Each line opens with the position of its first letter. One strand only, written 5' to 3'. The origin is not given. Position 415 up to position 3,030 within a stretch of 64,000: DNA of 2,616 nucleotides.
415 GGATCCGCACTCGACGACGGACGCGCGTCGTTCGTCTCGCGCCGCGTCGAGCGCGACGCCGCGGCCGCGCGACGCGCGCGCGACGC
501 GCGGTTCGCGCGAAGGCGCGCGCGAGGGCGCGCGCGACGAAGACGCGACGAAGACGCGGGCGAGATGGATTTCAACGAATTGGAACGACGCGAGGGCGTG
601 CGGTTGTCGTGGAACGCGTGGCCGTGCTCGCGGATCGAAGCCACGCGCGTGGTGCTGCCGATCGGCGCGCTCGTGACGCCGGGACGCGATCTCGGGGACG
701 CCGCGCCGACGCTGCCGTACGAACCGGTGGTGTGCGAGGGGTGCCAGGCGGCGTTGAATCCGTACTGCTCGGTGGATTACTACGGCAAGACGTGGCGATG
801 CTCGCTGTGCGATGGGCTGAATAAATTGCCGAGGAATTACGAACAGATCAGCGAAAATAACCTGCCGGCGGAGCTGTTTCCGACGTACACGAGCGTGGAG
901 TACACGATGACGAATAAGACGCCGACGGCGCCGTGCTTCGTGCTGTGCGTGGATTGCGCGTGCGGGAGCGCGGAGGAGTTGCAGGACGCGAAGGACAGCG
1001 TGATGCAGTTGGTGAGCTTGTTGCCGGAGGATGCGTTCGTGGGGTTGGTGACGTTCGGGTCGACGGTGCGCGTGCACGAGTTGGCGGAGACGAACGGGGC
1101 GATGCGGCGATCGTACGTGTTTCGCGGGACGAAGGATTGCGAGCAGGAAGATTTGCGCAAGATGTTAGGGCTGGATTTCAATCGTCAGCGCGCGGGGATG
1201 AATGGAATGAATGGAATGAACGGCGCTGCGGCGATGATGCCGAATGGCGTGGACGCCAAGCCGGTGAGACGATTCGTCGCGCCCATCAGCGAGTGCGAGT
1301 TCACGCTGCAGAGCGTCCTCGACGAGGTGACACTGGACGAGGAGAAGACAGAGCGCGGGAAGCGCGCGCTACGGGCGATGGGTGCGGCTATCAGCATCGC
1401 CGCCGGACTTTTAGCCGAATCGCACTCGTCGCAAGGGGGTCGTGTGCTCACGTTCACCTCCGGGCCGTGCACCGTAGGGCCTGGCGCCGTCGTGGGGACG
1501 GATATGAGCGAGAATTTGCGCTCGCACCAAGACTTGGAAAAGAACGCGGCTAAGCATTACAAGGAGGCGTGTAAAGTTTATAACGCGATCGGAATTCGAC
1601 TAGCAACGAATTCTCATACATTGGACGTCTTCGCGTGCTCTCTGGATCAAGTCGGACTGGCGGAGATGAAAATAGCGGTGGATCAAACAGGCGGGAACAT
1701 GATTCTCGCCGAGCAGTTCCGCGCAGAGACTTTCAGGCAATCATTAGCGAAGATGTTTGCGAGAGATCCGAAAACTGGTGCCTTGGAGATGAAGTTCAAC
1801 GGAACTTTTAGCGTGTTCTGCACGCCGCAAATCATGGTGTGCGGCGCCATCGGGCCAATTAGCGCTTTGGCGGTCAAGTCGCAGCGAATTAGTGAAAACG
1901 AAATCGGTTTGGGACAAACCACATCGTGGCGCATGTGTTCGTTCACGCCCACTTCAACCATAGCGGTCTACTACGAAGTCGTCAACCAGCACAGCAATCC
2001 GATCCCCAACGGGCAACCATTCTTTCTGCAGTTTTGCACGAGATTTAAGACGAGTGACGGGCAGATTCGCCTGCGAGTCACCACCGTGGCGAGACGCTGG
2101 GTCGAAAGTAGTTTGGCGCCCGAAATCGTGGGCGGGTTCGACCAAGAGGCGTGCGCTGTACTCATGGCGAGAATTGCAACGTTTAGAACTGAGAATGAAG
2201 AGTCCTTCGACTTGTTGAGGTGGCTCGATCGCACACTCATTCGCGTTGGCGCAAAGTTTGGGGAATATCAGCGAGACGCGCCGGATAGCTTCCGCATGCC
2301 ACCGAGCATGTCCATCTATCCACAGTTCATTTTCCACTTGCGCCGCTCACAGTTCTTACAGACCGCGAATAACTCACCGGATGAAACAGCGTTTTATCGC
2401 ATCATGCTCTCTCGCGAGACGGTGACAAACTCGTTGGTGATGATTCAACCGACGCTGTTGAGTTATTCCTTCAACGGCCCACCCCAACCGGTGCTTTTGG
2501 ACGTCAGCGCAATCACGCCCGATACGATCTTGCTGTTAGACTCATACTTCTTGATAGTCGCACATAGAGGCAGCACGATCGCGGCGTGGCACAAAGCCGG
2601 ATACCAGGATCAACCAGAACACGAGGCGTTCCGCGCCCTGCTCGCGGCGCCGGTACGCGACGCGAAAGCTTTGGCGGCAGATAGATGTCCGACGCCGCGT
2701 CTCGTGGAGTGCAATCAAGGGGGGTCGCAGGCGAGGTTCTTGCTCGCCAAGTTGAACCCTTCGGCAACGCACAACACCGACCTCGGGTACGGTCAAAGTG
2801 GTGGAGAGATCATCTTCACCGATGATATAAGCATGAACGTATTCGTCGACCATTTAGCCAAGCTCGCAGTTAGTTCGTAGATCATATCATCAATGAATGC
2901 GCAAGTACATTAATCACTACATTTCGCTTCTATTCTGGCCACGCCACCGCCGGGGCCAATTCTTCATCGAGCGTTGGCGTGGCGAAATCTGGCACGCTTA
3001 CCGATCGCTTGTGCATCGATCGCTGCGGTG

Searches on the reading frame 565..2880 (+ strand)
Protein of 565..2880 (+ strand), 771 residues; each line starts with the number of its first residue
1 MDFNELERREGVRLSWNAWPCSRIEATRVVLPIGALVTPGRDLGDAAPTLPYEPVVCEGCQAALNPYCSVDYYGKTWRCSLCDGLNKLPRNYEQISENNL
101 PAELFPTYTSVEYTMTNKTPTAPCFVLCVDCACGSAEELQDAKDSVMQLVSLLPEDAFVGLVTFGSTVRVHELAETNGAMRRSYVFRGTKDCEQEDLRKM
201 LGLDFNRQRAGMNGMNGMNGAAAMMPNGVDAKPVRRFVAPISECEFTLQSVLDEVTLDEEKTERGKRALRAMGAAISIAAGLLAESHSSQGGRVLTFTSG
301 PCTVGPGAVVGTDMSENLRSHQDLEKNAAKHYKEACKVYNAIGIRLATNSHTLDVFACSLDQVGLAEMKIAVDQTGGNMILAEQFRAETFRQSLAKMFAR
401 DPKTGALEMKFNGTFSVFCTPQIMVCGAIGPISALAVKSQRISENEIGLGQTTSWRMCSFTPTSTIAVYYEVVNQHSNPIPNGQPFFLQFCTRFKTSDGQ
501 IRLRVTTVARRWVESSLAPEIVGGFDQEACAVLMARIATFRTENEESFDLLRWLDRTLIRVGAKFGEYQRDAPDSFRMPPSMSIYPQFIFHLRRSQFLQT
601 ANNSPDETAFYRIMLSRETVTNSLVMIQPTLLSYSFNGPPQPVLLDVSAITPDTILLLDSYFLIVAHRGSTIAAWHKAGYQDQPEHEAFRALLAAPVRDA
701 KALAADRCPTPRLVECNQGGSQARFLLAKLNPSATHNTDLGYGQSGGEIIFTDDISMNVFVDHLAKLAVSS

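Call 18: find_encoding_contigs(protein=window:565-2880:+, flank=10000, max_places=4)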
Protein window:565-2880:+ (771 aa): 1 contig read that carries it; 1 place shown.
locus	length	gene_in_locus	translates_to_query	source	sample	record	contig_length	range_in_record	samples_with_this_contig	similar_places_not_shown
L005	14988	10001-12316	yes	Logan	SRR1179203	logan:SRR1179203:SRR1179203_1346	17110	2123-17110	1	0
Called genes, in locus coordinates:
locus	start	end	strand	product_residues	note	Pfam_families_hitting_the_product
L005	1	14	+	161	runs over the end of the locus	PF07743:HSCB_C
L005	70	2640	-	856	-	-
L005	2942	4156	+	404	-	PF01053:Cys_Met_Meta_PP, PF02347:GDC-P (faint)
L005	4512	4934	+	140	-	-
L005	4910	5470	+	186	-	PF01947:Rv2949c-like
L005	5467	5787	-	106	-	-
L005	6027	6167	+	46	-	-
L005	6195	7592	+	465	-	PF05221:AdoHcyase, PF00670:AdoHcyase_NAD, PF02826:2-Hacid_dh_C (weak)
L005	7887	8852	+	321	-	PF01588:tRNA_bind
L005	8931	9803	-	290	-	PF02569:Pantoate_ligase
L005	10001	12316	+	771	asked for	PF04810:zf-Sec23_Sec24, PF04811:Sec23_trunk, PF08033:Sec23_BS, PF04815:Sec23_helical, PF00626:Gelsolin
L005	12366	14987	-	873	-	?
